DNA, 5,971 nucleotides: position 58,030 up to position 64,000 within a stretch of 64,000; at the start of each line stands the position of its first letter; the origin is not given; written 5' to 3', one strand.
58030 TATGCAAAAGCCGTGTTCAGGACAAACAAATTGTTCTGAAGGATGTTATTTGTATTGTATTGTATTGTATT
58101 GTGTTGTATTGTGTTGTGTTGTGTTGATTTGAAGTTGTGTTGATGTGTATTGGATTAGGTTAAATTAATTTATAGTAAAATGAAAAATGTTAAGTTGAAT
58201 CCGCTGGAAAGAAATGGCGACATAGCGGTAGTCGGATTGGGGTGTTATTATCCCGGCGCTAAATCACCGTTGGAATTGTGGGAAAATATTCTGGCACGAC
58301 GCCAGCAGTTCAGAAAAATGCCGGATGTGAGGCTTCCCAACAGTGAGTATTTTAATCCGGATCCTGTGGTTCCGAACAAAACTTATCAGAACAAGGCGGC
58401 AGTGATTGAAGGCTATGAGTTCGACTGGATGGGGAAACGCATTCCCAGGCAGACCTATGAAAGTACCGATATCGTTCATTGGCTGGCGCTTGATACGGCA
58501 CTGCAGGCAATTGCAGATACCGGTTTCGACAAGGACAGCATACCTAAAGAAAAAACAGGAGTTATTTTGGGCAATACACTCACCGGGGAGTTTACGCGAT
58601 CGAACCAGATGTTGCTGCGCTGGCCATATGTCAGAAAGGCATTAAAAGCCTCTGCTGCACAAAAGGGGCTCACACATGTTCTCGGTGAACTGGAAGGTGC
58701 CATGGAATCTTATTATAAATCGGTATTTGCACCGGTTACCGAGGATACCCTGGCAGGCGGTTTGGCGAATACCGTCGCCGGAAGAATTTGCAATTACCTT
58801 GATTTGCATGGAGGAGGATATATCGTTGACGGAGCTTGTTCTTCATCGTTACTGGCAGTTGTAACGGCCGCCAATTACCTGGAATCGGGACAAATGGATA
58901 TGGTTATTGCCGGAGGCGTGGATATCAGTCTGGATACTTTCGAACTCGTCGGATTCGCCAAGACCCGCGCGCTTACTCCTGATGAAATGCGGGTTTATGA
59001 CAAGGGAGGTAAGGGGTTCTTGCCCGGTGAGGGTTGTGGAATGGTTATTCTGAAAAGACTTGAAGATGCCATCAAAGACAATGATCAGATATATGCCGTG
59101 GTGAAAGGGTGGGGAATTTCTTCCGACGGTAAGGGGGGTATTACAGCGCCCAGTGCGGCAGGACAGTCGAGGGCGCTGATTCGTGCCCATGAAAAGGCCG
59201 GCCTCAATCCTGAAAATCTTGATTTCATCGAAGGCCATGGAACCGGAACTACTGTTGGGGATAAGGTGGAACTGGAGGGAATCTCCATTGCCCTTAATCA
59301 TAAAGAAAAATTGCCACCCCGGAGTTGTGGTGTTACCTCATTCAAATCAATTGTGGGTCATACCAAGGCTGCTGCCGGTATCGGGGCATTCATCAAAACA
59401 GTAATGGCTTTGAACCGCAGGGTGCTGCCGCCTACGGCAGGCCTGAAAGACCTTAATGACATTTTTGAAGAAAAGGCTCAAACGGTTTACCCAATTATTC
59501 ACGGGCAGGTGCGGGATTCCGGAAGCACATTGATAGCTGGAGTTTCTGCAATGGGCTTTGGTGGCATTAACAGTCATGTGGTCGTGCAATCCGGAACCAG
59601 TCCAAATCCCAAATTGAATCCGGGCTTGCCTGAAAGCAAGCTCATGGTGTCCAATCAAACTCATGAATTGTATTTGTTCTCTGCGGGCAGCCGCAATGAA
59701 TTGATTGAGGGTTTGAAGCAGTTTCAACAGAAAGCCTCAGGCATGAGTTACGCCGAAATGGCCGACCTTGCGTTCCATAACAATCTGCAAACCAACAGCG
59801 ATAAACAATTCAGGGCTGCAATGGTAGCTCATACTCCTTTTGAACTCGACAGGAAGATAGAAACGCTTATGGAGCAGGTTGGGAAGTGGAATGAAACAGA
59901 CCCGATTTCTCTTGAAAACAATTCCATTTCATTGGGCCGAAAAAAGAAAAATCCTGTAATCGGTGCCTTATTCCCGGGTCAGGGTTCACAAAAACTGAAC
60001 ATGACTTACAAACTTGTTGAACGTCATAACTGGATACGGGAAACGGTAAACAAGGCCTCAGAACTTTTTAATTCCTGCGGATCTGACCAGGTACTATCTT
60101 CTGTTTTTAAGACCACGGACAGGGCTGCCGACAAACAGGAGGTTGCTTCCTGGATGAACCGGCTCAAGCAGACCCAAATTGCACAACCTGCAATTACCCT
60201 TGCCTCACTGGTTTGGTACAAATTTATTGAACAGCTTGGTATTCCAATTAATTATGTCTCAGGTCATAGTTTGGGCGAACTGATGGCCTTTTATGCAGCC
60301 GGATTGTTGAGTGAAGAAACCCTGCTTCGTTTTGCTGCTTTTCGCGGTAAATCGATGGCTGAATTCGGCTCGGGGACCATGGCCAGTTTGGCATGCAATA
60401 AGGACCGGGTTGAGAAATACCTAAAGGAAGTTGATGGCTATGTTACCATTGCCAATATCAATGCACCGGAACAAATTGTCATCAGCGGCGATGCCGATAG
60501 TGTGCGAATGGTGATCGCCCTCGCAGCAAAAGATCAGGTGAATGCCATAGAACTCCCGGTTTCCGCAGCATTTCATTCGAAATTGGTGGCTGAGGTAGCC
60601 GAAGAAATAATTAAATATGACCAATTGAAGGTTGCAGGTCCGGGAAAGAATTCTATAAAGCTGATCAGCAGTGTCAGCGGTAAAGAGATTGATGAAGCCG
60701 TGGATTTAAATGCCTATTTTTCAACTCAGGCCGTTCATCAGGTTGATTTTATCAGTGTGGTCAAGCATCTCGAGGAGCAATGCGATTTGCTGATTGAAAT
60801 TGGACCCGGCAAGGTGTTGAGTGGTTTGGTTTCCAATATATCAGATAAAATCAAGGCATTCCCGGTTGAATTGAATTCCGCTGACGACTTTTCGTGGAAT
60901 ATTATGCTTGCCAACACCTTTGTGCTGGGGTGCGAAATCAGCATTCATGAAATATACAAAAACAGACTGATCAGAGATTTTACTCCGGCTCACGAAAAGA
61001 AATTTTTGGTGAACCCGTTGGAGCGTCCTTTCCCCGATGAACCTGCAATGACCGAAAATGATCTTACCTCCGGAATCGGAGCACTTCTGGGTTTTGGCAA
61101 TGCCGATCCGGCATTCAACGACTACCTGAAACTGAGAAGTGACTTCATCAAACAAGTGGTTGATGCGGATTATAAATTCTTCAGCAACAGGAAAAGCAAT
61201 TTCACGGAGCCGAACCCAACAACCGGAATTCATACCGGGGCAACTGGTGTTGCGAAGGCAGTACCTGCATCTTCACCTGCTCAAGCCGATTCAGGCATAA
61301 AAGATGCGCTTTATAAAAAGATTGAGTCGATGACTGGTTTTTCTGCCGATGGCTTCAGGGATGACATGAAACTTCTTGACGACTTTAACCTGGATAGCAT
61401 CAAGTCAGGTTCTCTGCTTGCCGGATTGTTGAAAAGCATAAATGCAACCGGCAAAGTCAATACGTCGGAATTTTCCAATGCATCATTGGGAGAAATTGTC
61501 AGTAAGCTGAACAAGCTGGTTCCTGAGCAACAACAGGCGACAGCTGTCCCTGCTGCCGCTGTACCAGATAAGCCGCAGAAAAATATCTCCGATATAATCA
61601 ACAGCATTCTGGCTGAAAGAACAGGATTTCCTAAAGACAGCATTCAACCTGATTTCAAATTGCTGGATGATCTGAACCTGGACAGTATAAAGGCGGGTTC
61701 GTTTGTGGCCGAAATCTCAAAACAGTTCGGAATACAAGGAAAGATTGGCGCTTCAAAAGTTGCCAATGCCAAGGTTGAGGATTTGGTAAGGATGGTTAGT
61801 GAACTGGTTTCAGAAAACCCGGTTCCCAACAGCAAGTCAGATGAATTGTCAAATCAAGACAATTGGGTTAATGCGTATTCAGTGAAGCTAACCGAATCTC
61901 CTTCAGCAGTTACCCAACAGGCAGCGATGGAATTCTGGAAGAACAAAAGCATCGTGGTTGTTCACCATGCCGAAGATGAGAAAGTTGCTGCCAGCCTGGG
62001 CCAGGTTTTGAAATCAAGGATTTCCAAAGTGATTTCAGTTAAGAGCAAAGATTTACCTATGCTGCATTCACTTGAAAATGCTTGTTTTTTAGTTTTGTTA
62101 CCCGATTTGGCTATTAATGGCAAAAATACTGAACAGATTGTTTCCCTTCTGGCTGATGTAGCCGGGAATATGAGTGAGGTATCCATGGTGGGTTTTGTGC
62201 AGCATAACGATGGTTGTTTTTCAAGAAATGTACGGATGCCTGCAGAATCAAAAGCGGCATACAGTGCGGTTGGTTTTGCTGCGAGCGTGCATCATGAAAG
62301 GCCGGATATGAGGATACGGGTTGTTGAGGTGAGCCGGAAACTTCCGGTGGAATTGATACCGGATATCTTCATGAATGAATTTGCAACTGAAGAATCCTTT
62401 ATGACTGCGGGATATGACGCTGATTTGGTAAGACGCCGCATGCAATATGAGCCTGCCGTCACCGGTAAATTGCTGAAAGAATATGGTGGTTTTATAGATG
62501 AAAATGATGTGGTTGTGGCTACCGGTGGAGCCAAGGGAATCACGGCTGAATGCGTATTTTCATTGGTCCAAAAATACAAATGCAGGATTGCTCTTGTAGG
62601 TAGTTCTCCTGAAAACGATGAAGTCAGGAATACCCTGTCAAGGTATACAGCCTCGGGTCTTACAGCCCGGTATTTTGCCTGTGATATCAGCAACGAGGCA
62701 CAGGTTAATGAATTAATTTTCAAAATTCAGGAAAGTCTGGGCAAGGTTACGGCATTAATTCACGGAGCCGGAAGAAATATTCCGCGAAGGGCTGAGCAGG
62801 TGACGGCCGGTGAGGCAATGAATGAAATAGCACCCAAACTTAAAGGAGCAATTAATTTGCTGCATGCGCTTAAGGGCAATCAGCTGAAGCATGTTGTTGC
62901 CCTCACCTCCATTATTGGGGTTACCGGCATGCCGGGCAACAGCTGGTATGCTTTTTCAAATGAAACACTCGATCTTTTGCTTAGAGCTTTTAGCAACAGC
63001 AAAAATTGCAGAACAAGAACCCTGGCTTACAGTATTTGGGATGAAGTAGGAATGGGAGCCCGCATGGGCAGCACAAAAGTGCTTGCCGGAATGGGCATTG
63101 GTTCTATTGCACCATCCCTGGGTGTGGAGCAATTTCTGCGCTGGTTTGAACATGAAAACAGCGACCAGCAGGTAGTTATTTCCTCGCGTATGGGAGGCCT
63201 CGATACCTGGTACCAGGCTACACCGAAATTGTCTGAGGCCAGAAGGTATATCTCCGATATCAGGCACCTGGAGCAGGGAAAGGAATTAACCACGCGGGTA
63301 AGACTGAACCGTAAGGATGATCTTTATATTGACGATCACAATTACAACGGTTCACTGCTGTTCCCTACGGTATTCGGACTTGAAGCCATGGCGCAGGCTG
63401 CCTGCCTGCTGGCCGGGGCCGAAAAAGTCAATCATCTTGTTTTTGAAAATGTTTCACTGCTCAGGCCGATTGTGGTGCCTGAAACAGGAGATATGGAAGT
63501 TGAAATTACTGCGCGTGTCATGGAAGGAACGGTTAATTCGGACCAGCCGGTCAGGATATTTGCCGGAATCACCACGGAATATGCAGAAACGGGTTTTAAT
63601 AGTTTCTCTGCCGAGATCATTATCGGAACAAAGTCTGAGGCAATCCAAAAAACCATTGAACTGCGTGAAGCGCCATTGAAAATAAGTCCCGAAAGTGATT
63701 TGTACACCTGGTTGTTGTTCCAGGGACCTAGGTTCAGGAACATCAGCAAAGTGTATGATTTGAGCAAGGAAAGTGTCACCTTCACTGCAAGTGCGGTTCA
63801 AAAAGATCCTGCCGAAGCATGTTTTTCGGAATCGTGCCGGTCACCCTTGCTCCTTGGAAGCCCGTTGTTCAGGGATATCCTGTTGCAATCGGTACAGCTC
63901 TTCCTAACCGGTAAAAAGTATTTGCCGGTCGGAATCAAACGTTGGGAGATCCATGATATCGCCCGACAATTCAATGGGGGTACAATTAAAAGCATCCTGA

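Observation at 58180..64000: Unlisted megasynthase of more than 1,940 codons: PfaA-like KS-AT-ACP-ACP-KR-DH at the window edge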

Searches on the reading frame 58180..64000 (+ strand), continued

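Call 12: find_encoding_contigs(protein=P0007, flank=10000, max_places=2)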
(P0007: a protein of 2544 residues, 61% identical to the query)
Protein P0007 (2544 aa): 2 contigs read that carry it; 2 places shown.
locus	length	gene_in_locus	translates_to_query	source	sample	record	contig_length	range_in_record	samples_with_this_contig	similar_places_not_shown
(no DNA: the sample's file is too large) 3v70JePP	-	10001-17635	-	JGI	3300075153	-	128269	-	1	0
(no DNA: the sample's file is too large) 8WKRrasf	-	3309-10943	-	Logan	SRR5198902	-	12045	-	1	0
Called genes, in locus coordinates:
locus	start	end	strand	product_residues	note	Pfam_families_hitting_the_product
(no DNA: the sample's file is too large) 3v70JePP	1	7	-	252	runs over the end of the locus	PF00480:ROK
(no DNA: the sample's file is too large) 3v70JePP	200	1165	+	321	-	PF00216:Bac_DNA_binding (faint), PF18174:HU-CCDC81_bac_1 (faint), PF18175:HU-CCDC81_bac_2, PF05036:SPOR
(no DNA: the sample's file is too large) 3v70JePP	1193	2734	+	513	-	PF22848:ASD1_dom, PF06964:Alpha-L-AF_C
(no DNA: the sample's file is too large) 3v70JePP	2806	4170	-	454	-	PF13393:tRNA-synt_His (weak), PF00152:tRNA-synt_2 (faint), PF00587:tRNA-synt_2b (weak), PF13393:tRNA-synt_His, PF03129:HGTP_anticodon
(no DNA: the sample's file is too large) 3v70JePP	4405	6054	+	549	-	PF13505:OMP_b-brl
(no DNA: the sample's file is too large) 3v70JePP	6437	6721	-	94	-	PF00076:RRM_1, PF13893:RRM_5 (weak)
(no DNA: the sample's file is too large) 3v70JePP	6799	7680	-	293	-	PF14257:DUF4349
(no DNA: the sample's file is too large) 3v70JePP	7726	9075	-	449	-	PF01103:Omp85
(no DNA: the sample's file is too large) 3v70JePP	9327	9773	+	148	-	-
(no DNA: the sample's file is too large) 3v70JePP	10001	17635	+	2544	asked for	PF00109:ketoacyl-synt, PF02801:Ketoacyl-synt_C, PF16197:KAsynt_C_assoc (weak), PF00698:Acyl_transf_1, PF00106:adh_short, PF08659:KR, PF13561:adh_short_C2, PF21089:PKS_DH_N (weak), +2 more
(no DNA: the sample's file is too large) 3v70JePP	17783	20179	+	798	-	PF01804:Penicil_amidase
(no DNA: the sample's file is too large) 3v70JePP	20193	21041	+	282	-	PF00753:Lactamase_B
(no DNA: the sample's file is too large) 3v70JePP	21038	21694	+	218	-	PF00702:Hydrolase, PF13419:HAD_2, PF13242:Hydrolase_like (weak)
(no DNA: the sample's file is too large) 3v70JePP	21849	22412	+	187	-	PF07638:Sigma70_ECF (weak), PF04542:Sigma70_r2, PF08281:Sigma70_r4_2, PF04545:Sigma70_r4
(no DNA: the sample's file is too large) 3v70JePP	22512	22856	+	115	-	?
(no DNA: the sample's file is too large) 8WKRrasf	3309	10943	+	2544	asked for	PF00109:ketoacyl-synt, PF02801:Ketoacyl-synt_C, PF16197:KAsynt_C_assoc (weak), PF00698:Acyl_transf_1, PF00106:adh_short, PF08659:KR, PF13561:adh_short_C2, PF21089:PKS_DH_N (weak), +2 more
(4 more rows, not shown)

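Call 20: find_encoding_contigs(protein=P0017, flank=10000, max_places=1)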
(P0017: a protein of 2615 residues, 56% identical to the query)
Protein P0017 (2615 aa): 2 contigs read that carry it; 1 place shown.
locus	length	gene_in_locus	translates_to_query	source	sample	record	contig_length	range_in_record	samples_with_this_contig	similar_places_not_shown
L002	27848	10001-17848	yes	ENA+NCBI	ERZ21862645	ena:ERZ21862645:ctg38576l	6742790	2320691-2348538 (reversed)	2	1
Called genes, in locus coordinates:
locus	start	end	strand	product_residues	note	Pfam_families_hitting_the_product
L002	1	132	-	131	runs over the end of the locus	-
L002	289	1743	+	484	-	PF04389:Peptidase_M28, PF01546:Peptidase_M20 (weak), PF05450:Nicastrin (weak), PF13568:OMP_b-brl_2 (faint)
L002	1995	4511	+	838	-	PF05227:CHASE3 (faint), PF00512:HisKA, PF02518:HATPase_c, PF00072:Response_reg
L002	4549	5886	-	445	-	PF00072:Response_reg, PF00158:Sigma54_activat, PF14532:Sigma54_activ_2, PF00004:AAA (weak), PF07728:AAA_5, PF25601:AAA_lid_14, PF02954:HTH_8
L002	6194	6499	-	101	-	-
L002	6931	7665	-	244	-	PF27070:HTH_Rpn_C (weak)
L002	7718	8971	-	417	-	PF00155:Aminotran_1_2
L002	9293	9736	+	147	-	-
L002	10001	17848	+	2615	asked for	PF00109:ketoacyl-synt, PF02801:Ketoacyl-synt_C, PF16197:KAsynt_C_assoc (weak), PF00698:Acyl_transf_1, PF00106:adh_short, PF08659:KR, PF21089:PKS_DH_N, PF14765:PS-DH, +2 more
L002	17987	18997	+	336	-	PF01619:Pro_dh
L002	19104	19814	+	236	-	PF00081:Sod_Fe_N, PF02777:Sod_Fe_C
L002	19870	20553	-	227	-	PF02463:SMC_N, PF03193:RsgA_GTPase (faint), PF00005:ABC_tran, PF13304:AAA_21 (faint)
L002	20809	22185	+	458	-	PF00072:Response_reg, PF00158:Sigma54_activat, PF14532:Sigma54_activ_2, PF01078:Mg_chelatase (faint), PF00004:AAA (weak), PF07728:AAA_5 (weak), PF25601:AAA_lid_14, PF02954:HTH_8, +1 more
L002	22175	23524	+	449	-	PF02518:HATPase_c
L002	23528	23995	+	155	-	PF00702:Hydrolase (faint), PF12689:Acid_PPase, PF13419:HAD_2 (faint)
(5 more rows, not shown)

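Call 21: find_encoding_contigs(protein=P0016, flank=10000, max_places=1)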
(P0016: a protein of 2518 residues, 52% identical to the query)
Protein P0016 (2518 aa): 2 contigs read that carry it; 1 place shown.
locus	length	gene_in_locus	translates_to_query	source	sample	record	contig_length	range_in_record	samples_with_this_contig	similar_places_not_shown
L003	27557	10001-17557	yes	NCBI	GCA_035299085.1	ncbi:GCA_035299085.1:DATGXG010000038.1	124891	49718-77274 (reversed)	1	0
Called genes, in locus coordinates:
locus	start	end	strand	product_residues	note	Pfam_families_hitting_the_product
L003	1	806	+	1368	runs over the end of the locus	PF01590:GAF, PF13185:GAF_2, PF08448:PAS_4 (weak), PF08448:PAS_4, PF13426:PAS_9, PF00989:PAS, PF08448:PAS_4, PF13426:PAS_9, +7 more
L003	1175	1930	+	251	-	PF13628:DUF4142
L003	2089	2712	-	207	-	PF06445:GyrI-like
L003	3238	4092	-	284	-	-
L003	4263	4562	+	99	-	PF03795:YCII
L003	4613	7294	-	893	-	PF00072:Response_reg, PF00989:PAS, PF08447:PAS_3, PF13426:PAS_9, PF00989:PAS, PF08448:PAS_4, PF13426:PAS_9, PF00512:HisKA, +5 more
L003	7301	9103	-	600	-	PF08447:PAS_3, PF00512:HisKA, PF02518:HATPase_c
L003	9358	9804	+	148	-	-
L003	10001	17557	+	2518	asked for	PF00109:ketoacyl-synt, PF02801:Ketoacyl-synt_C, PF00698:Acyl_transf_1, PF00550:PP-binding (faint), PF00106:adh_short, PF08659:KR, PF13561:adh_short_C2, PF01648:ACPS (weak)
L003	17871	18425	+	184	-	PF00027:cNMP_binding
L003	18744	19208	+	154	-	PF01292:Ni_hydr_CYTB (faint), PF14358:DUF4405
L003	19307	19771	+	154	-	PF07366:SnoaL, PF12680:SnoaL_2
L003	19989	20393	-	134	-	PF05133:SPP1_portal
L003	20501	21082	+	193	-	PF02311:AraC_binding (weak), PF05899:Cupin_3 (weak), PF07883:Cupin_2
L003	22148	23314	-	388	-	PF03572:Peptidase_S41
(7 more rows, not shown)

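Call 29: find_encoding_contigs(protein=P0036, flank=10000, max_places=1)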
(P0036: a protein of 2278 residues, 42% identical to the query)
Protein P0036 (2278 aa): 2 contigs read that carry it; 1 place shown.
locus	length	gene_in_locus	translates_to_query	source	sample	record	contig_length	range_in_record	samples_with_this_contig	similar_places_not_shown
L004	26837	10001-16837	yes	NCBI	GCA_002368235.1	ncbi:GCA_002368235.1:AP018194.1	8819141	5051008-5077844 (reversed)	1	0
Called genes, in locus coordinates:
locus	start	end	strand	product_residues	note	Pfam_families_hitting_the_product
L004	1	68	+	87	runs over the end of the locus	PF10400:Vir_act_alpha_C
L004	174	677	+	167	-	-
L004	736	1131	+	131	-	PF01124:MAPEG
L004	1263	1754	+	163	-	PF04461:YajQ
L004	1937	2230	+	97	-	PF07282:Cas12f1-like_TNB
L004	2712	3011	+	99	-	-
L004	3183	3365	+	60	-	-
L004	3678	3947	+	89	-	PF07282:Cas12f1-like_TNB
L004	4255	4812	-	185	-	PF02798:GST_N, PF13417:GST_N_3, PF13409:GST_N_2, PF14497:GST_C_3, PF00043:GST_C (weak), PF13410:GST_C_2 (faint)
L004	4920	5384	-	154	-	-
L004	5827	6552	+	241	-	-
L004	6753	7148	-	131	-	-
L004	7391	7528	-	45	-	PF07465:PsaM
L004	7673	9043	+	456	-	PF00370:FGGY_N, PF02782:FGGY_C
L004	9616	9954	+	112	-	PF04672:Methyltransf_19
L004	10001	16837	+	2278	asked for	PF00109:ketoacyl-synt, PF02801:Ketoacyl-synt_C, PF00698:Acyl_transf_1, PF00550:PP-binding (weak), PF00106:adh_short, PF08659:KR, PF21089:PKS_DH_N, PF14765:PS-DH, +1 more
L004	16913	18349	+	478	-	PF03055:RPE65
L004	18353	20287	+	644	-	PF13522:GATase_6, PF13537:GATase_7, PF12481:DUF3700 (weak), PF00733:Asn_synthase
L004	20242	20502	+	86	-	PF00171:Aldedh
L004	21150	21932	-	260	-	PF01409:tRNA-synt_2d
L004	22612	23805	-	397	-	PF10117:McrBC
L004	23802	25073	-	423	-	PF20720:nSTAND3 (weak), PF00004:AAA, PF07728:AAA_5, PF13401:AAA_22 (weak), PF28529:McrB_lid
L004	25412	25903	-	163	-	PF04266:ASCH (weak)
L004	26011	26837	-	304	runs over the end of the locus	-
